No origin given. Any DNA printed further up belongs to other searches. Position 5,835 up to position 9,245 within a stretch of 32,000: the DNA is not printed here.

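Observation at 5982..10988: Giant NACHT-like STAND NTPase with a nuclease-like N-terminal module that may lack one catalytic acid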

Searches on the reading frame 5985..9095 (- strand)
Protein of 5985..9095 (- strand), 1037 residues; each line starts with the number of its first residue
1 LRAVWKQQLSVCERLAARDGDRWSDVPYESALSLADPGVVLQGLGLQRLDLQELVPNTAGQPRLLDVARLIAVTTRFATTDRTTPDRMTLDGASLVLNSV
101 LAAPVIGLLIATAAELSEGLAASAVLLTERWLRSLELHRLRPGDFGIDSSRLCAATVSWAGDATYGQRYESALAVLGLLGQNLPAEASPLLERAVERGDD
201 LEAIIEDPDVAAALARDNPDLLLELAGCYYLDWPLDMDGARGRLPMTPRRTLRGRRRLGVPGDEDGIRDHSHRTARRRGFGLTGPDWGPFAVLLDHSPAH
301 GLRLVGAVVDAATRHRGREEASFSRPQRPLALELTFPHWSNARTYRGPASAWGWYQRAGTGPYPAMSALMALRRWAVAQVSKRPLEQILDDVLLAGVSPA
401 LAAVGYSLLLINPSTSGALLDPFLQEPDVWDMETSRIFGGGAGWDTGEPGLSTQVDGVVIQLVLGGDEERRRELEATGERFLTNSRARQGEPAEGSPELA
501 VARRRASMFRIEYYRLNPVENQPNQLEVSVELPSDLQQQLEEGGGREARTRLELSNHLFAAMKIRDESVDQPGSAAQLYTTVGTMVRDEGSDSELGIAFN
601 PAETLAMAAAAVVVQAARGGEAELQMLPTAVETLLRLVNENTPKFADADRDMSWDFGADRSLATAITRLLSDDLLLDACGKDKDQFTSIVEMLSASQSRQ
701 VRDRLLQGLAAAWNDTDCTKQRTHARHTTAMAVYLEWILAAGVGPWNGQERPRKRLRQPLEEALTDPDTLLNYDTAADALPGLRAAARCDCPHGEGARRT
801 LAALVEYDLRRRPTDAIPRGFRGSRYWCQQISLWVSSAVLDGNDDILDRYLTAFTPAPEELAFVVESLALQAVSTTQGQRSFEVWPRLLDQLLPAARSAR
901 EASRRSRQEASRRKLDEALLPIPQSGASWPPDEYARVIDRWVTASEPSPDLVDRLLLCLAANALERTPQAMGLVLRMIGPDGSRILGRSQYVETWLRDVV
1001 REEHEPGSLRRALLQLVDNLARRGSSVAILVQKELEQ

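Call 43: predict_structure(alignment_id=A4)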
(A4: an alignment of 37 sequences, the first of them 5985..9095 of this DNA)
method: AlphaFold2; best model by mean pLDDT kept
length: 1037 residues; sequences in the alignment: 37
mean_pLDDT: 86.6   pTM: 0.81
mean pLDDT of the five models: 86.6, 84.5, 83.1, 82.3, 82.1
residues with pLDDT >= 90: 596; 70-90: 322; 50-70: 70; < 50: 49
segments of 3 or more residues with pLDDT < 50: 51-60, 83-93, 243-247, 251-262, 899-904
pLDDT, mean of each block of 10 residues (from residue 1): 86 87 88 84 68 41 75 88 51 72 93 88 94 92 93 95 91 95 87 92 94 95 96 87 49 41 74 71 89 97 97 93 87 94 95 89 95 96 96 97 97 90 96 86 63 91 94 97 92 85 95 91 85 89 81 88 88 86 86 60 92 94 95 90 57 76 94 92 90 89 93 90 92 95 88 90 90 93 95 96 95 68 86 96 95 89 94 94 93 67 59 92 89 92 90 94 88 92 87 89 73 89 85 84
secondary structure, 60 per line:
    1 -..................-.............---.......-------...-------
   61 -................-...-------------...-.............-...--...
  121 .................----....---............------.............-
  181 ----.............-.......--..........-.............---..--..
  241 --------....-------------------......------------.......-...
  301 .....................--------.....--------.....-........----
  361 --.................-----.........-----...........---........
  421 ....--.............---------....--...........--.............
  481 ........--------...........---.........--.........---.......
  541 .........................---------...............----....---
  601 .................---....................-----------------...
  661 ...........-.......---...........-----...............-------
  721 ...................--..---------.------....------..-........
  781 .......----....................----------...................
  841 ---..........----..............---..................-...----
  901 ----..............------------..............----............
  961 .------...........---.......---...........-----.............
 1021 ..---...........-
elements in order (helices of 4 or more, strands of 3 or more residues): H2-19 H21-33 H37-43 H62-77 E79-81 E95-97 H99-111 H118-137 H142-145 H149-160 H167-179 H185-197 H199-205 H208-217 H219-231 H249-252 H272-277 H290-296 H298-321 E330-334 E343-347 H349-356 H363-379 H385-393 H399-409 H413-424 H427-439 H449-452 H455-465 H468-488 H497-507 E514-519 E522-530 H534-565 H575-589 H594-597 H601-617 H621-640 H658-671 H673-679 H683-693 H699-713 H721-739 H760-763 H773-787 H792-811 H822-840 H844-853 H858-871 H875-892 H905-918 H931-944 H949-961 H968-978 H982-988 H992-1002 H1008-1022 H1026-1036

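Call 47: fold_search(model_id=the predicted structure, library=pdb)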
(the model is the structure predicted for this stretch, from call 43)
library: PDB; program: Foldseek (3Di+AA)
matches with E <= 10: 883; with E <= 0.001: 36
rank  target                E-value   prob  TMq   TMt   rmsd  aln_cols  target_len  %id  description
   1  8dgf_A                1.1e-12  1.00  0.62  0.44  10.0      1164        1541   12  Avs4 bound to phage PhiV-1 portal (released 2022-08-03)
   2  8dgf_B                3.6e-12  1.00  0.61  0.44  10.2      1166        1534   12  Avs4 bound to phage PhiV-1 portal (released 2022-08-03)
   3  4xrk                  4.6e-05  1.00  0.21  0.24  23.0      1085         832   11  Crystal Structure of Importin Beta in a Polyethylene Glycol Condition (released 2016-01-27)
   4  8cmk_A                6.9e-05  1.00  0.21  0.23  20.2      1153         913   10  Transportin-3 TNPO3 in complex with RSY region of CIRBP (released 2024-03-06)
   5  8rcn_B                8.2e-05  1.00  0.16  0.12  36.1      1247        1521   11  CryoEM structure of mTORC1 with a paediatric kidney cancer-associated 1455-EWED-1458 duplication in mTOR, Focused regi (released 2024-09-11)
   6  4ol0_B                8.8e-05  1.00  0.19  0.21  22.0      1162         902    9  Crystal structure of transportin-SR2, a karyopherin involved in human disease, in complex with Ran (released 2014-04-09)
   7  6xu2_A                1.5e-04  1.00  0.22  0.21  30.4      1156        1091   12  Human karyopherin RanBP5 (isoform-3) (released 2020-04-22)
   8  4xri                  1.6e-04  1.00  0.21  0.24  23.4      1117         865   10  Crystal Structure of Importin Beta in an Ammonium Sulfate Condition (released 2016-01-27)
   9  9hfl_A                1.8e-04  1.00  0.27  0.27  20.8      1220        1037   10  Cryo-EM structure of the human snRNA export complex comprising CBC-PHAX-CRM1-RanGTP and capped-RNA (released 2025-07-16)
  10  9d4c_O                1.9e-04  0.99  0.16  0.11  26.3      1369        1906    9  Proteasome core particle assembly intermediate Blm10:alpha-ring purified from Saccharomyces cerevisiae. (released 2025-08-20)
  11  3w3v                  2.0e-04  1.00  0.19  0.19  29.6      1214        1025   12  Crystal structure of Kap121p mutant D353K/E396K/D438K (released 2013-04-10)
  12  9cad_D                2.0e-04  0.99  0.14  0.07  29.3      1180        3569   11  Cryo-EM structure of the TRRAP lobe of the native human TIP60 complex (composite structure) (released 2025-06-18)
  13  9n74_SP               2.2e-04  0.98  0.14  0.09  37.8      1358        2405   10  SSU processome maturation and disassembly, State H (released 2025-10-29)
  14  3w5k_A                2.3e-04  1.00  0.20  0.22  24.7      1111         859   11  Crystal structure of Snail1 and importin beta complex (released 2014-03-05)
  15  1qgk_A                2.5e-04  1.00  0.21  0.23  22.9      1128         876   11  STRUCTURE OF IMPORTIN BETA BOUND TO THE IBB DOMAIN OF IMPORTIN ALPHA (released 1999-05-24)
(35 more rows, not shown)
